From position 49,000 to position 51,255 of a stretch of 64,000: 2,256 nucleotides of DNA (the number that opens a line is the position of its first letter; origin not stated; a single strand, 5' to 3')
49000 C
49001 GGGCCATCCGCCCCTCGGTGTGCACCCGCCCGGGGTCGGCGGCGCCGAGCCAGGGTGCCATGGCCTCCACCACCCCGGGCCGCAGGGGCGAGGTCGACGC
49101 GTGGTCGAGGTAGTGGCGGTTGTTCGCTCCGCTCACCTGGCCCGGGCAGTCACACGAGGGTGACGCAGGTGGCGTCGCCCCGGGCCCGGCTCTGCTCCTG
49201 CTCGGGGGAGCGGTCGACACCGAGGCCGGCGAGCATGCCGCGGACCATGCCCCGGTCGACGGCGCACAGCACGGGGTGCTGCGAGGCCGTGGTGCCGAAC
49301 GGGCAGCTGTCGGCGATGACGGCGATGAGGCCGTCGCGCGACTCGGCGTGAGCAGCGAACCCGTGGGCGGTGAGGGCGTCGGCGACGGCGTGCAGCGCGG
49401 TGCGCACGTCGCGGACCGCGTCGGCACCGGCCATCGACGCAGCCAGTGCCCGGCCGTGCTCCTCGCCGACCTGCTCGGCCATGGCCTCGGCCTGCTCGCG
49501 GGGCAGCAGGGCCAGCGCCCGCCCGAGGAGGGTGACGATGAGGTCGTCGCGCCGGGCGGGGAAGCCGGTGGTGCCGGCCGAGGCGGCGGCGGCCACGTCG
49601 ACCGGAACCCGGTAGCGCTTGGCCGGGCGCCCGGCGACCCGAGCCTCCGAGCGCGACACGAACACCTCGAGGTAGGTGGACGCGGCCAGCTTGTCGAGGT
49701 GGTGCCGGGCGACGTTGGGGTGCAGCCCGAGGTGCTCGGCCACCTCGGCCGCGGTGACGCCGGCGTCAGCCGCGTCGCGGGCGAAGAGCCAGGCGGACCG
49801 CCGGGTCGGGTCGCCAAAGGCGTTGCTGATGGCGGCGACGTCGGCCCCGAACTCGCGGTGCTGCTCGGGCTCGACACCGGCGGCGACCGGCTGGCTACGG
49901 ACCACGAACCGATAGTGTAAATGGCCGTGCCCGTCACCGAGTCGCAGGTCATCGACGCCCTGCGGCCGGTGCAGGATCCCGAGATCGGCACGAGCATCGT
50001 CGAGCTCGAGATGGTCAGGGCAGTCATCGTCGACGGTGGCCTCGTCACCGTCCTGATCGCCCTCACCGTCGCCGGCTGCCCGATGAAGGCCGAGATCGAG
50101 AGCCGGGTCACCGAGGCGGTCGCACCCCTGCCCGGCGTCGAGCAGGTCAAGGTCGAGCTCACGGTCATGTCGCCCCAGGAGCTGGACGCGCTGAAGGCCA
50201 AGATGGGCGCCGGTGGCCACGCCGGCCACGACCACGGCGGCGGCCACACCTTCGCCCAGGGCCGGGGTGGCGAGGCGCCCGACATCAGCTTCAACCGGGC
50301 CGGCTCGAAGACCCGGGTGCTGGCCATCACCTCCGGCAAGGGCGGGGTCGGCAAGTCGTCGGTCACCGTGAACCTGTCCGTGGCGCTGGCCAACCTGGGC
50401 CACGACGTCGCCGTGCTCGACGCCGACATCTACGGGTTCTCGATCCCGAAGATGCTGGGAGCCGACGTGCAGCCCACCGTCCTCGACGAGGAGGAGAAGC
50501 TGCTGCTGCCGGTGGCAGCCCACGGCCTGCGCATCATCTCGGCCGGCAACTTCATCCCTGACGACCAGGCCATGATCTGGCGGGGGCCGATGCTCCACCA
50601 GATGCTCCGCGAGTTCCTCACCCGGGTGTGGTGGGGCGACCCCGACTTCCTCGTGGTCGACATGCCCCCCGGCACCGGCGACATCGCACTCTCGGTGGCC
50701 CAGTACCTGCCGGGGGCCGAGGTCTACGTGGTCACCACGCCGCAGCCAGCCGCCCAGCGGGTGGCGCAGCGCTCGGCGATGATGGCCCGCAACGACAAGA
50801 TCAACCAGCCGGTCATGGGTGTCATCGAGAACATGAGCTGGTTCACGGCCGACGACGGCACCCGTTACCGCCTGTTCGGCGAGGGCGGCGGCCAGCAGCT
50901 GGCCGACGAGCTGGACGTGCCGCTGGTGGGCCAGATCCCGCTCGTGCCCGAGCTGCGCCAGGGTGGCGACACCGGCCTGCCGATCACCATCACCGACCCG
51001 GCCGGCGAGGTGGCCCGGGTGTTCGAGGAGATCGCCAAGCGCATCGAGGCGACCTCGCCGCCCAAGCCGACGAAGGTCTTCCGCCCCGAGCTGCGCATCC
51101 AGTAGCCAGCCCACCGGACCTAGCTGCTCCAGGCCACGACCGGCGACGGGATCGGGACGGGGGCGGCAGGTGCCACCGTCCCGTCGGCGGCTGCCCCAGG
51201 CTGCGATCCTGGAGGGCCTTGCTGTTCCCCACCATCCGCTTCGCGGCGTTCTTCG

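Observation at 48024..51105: Fe-S hub: SufR-like ArsR regulator with cysteine desulfurase, divergent from mrp/apbC with almost no spacer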

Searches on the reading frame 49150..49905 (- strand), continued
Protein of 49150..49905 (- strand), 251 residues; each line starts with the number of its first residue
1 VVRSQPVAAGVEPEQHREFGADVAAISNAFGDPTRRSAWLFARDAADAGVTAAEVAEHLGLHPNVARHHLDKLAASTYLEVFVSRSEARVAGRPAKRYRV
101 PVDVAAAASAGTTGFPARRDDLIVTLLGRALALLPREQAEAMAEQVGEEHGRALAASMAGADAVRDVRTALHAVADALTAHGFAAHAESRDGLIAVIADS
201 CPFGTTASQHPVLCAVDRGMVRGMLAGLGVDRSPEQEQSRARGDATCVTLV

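Call 72: find_homologous_proteins(query=P0163, max_evalue=1e-10)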
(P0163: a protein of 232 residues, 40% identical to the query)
Query P0163 (232 aa): 1317 proteins with E <= 1e-10 among 2764 candidates; the best 120 are listed.
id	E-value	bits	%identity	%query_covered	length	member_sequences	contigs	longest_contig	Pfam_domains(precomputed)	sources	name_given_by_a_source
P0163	2.1e-147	507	100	100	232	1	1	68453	PF12840.14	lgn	-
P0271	5.3e-80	286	60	94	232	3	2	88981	PF12840.14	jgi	-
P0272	1.0e-52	197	44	94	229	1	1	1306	PF12840.14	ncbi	-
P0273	2.6e-52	196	45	94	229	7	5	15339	PF12840.14,PF16365.12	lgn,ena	-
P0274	8.5e-52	194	44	89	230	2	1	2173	PF12840.14,PF16365.12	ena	-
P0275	7.9e-51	191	44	97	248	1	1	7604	PF12840.14,PF18546.7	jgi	jgi:predicted ArsR family transcriptional regulator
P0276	1.5e-50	190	45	97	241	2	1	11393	PF12840.14,PF16365.12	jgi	jgi:predicted ArsR family transcriptional regulator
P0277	2.0e-50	190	42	97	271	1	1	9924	PF12840.14,PF16365.12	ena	-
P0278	2.1e-50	190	43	95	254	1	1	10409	PF12840.14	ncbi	-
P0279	2.9e-50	189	45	94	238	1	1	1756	PF12840.14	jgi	jgi:predicted ArsR family transcriptional regulator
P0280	3.7e-50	189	44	97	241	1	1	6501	PF12840.14,PF16365.12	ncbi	-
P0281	1.0e-49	187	42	94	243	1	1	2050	PF12840.14,PF16365.12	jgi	jgi:predicted ArsR family transcriptional regulator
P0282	1.3e-49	187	43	96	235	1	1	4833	PF12840.14,PF16365.12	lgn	-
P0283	1.9e-49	186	42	93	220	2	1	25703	PF12840.14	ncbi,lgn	-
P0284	2.3e-49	186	43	94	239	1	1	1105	PF12840.14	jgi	jgi:predicted ArsR family transcriptional regulator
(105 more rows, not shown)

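Call 73: find_encoding_contigs(protein=P0163, flank=4000, max_places=1)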
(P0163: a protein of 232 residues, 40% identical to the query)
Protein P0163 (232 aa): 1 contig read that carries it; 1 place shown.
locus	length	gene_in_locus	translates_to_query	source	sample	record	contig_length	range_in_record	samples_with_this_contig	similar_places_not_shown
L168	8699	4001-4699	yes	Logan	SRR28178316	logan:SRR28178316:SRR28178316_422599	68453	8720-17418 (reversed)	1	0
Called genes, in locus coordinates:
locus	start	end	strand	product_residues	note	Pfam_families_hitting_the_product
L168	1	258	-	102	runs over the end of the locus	-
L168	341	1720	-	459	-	PF00089:Trypsin, PF13365:Trypsin_2, PF00595:PDZ, PF13180:PDZ_2, PF17820:PDZ_6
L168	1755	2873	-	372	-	PF01883:FeS_assembly_P (weak), PF10609:ParA, PF13614:AAA_31 (faint), PF01656:CbiA (weak)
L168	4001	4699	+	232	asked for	PF12840:HTH_20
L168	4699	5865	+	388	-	PF00266:Aminotran_5, PF00282:Pyridoxal_deC (weak)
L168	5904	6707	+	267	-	PF00106:adh_short, PF08659:KR, PF13561:adh_short_C2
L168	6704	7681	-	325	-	PF03918:CcmH, PF13414:TPR_11 (faint), PF13431:TPR_17 (faint)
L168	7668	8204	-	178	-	PF00578:AhpC-TSA, PF08534:Redoxin, PF13098:Thioredoxin_2, PF00085:Thioredoxin (weak), PF13905:Thioredoxin_8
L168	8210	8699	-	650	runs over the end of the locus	PF01578:Cytochrom_C_asm, PF16327:CcmF_C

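Call 74: find_encoding_contigs(protein=P0271, flank=4000, max_places=1)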
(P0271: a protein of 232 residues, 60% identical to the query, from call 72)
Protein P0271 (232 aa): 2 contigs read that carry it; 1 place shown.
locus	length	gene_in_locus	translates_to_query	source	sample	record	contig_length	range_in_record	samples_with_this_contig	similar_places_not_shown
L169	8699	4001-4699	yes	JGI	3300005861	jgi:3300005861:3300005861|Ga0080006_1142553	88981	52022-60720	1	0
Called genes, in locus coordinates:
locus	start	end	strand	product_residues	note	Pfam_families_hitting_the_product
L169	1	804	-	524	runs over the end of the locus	-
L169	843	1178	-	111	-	-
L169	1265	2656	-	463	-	PF00089:Trypsin, PF13365:Trypsin_2, PF00595:PDZ (weak), PF13180:PDZ_2, PF17820:PDZ_6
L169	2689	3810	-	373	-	PF10609:ParA, PF13614:AAA_31 (faint), PF01656:CbiA (weak)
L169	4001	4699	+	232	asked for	PF12840:HTH_20 (weak)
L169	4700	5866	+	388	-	PF00266:Aminotran_5, PF01212:Beta_elim_lyase (weak)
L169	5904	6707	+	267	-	PF00106:adh_short, PF08659:KR, PF13561:adh_short_C2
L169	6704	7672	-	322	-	PF03918:CcmH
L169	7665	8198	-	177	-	PF00578:AhpC-TSA, PF08534:Redoxin, PF00085:Thioredoxin (weak), PF13098:Thioredoxin_2 (weak), PF13905:Thioredoxin_8 (weak)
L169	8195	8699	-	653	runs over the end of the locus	PF01578:Cytochrom_C_asm, PF16327:CcmF_C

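Call 83: predict_structure(alignment_id=A2)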
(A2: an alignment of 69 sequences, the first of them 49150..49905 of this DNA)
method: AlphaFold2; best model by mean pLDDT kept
length: 251 residues; sequences in the alignment: 69
mean_pLDDT: 78.4   pTM: 0.53
mean pLDDT of the five models: 78.4, 77.5, 74.7, 73.9, 71.4
residues with pLDDT >= 90: 72; 70-90: 115; 50-70: 41; < 50: 23
segments of 3 or more residues with pLDDT < 50: 10-12, 14-16, 18-21, 112-116, 239-244
pLDDT, mean of each block of 10 residues (from residue 1): 54 48 54 88 93 97 97 92 87 91 73 49 79 91 92 86 75 85 83 81 77 85 90 63 53 61
secondary structure, 60 per line:
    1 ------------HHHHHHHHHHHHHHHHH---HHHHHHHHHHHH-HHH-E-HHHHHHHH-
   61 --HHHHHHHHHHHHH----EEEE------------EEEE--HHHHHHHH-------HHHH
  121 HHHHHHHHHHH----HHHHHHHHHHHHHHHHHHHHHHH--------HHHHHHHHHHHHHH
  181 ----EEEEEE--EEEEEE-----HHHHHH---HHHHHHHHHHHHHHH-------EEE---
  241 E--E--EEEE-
elements in order: H13-29 H33-44 H52-59 H63-75 E80-83 E96-99 H102-109 H117-131 H136-158 H167-180 E185-190 E193-198 H204-209 H213-227 E235-237 E247-250

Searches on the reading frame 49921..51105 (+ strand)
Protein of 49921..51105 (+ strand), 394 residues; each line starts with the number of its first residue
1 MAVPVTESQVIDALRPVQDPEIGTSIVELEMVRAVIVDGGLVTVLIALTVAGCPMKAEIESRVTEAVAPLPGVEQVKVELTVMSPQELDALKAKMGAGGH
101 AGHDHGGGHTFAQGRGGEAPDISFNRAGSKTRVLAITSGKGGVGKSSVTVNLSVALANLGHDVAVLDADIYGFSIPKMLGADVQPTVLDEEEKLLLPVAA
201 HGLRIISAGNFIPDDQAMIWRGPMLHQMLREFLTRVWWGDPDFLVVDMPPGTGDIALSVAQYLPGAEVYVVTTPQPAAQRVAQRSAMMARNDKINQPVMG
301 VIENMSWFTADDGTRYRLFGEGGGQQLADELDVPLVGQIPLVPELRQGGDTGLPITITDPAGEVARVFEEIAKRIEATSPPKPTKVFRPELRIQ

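Call 3: search_protein_families(library=pfam, proteins=[window:49921-51105:+], max_evalue=0.01)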
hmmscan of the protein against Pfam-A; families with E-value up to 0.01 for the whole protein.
window:49921-51105:+ (394 aa): 7 families
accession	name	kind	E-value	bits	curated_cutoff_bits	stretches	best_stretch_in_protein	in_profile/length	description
PF10609.15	ParA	-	4.6e-83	278.9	27.1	1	132-375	4-245/246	NUBPL iron-transfer P-loop NTPase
PF01883.24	FeS_assembly_P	-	5.8e-20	71.8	23.5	1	8-78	2-73/73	Iron-sulfur cluster assembly protein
PF01656.29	CbiA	-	1.4e-11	44.8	25.4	1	134-304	1-81/125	CobQ/CobB/MinD/ParA nucleotide binding domain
PF00142.24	Fer4_NifH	-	7.5e-09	35.9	25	1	138-190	6-58/271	4Fe-4S iron sulfur cluster binding proteins, NifH/frxC family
PF13614.12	AAA_31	-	1.7e-07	31.8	27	1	132-170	2-40/177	AAA domain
PF09140.17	MipZ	-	3.1e-06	27.1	20.7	1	133-249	2-108/262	ATPase MipZ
PF02374.21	ArsA_ATPase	-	0.00013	21.7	24.3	1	136-169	5-38/305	Anion-transporting ATPase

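Call 4: search_protein_families(library=ncbifam, proteins=[window:49921-51105:+], max_evalue=0.01)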
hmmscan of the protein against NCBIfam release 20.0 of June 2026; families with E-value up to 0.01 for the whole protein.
window:49921-51105:+ (394 aa): 30 families (the best 25 are shown)
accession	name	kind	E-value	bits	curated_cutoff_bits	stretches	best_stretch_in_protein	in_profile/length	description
NF041136.1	MrpORP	equivalog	2e-72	244.5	450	1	132-380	6-253/365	iron-sulfur cluster carrier protein MrpORP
NF008669.0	PRK11670.1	equivalog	1.9e-71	240.9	348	1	132-377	108-351/369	iron-sulfur cluster carrier protein ApbC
TIGR01969.1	minD_arch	subfamily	9.1e-23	80.7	201.75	1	132-377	1-232/251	cell division ATPase MinD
TIGR01968.1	minD_bact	equivalog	9e-16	58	212.9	1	132-170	2-40/261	septum site-determining protein MinD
NF041868.1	paad_haloarch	equivalog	2.5e-14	53.5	180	1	7-86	28-106/127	1,2-phenylacetyl-CoA epoxidase subunit PaaD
TIGR02945.1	SUF_assoc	equivalog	2.2e-13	50.4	143.4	1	7-89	3-86/99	SUF system Fe-S cluster assembly protein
TIGR03406.1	FeS_long_SufT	hypoth_equivalog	2.7e-09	37.1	202.6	1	5-88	73-161/174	putative Fe-S cluster assembly protein SufT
TIGR02159.1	PA_CoA_Oxy4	equivalog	3.6e-09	37.1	108.15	1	17-86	1-70/146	1,2-phenylacetyl-CoA epoxidase subunit PaaD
TIGR01007.1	eps_fam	subfamily_domain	1.2e-08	34.8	108.05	1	122-320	10-204/204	polysaccharide biosynthesis tyrosine autokinase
NF047398.1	AAA_KGGVGR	domain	2.3e-08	34.6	90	1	131-170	2-41/190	KGGVGR-motif variant AAA ATPase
NF041546.1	ParA_partition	equivalog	5e-08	32.7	180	1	133-169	1-37/203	ParA family partition ATPase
TIGR01287.1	nifH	equivalog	2.7e-07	30.2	394.35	1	138-189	6-57/275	nitrogenase iron protein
TIGR03371.1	cellulose_yhjQ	equivalog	3e-07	30.2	157.85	1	132-171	2-41/246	cellulose biosynthesis protein BcsQ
TIGR02016.1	BchX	equivalog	7.1e-07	28.8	331.2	1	132-190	1-58/296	chlorophyllide a reductase iron protein subunit X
TIGR03018.1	pepcterm_TyrKin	hypoth_equivalog_domain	8e-07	28.6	230.65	1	129-252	33-160/207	XrtA-associated tyrosine autokinase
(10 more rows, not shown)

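Call 68: search_solved_structures(query=window:49921-51105:+, max_evalue=1e-20, show_alignments=2)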
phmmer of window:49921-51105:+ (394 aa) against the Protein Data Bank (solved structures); distinct sequences matched with E-value up to 1e-20: 5.
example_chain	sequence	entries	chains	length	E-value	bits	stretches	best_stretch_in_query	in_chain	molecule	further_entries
8zkc_A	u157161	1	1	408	1.5e-60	208.6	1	132-377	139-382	Iron-sulfur cluster carrier protein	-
2ph1_A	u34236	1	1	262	2.8e-43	151.8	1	127-352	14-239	Nucleotide-binding protein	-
3kb1_A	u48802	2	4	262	8.3e-43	150.3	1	134-352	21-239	Nucleotide-binding protein | Iron-sulfur cluster carrier protein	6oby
6g2g_A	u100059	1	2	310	6.1e-36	127.7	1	132-347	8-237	Cytosolic Fe-S cluster assembly factor CFD1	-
3vx3_A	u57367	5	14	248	4.9e-31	111.5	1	128-363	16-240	ATPase involved in chromosome partitioning, ParA/MinD family, Mrp homolog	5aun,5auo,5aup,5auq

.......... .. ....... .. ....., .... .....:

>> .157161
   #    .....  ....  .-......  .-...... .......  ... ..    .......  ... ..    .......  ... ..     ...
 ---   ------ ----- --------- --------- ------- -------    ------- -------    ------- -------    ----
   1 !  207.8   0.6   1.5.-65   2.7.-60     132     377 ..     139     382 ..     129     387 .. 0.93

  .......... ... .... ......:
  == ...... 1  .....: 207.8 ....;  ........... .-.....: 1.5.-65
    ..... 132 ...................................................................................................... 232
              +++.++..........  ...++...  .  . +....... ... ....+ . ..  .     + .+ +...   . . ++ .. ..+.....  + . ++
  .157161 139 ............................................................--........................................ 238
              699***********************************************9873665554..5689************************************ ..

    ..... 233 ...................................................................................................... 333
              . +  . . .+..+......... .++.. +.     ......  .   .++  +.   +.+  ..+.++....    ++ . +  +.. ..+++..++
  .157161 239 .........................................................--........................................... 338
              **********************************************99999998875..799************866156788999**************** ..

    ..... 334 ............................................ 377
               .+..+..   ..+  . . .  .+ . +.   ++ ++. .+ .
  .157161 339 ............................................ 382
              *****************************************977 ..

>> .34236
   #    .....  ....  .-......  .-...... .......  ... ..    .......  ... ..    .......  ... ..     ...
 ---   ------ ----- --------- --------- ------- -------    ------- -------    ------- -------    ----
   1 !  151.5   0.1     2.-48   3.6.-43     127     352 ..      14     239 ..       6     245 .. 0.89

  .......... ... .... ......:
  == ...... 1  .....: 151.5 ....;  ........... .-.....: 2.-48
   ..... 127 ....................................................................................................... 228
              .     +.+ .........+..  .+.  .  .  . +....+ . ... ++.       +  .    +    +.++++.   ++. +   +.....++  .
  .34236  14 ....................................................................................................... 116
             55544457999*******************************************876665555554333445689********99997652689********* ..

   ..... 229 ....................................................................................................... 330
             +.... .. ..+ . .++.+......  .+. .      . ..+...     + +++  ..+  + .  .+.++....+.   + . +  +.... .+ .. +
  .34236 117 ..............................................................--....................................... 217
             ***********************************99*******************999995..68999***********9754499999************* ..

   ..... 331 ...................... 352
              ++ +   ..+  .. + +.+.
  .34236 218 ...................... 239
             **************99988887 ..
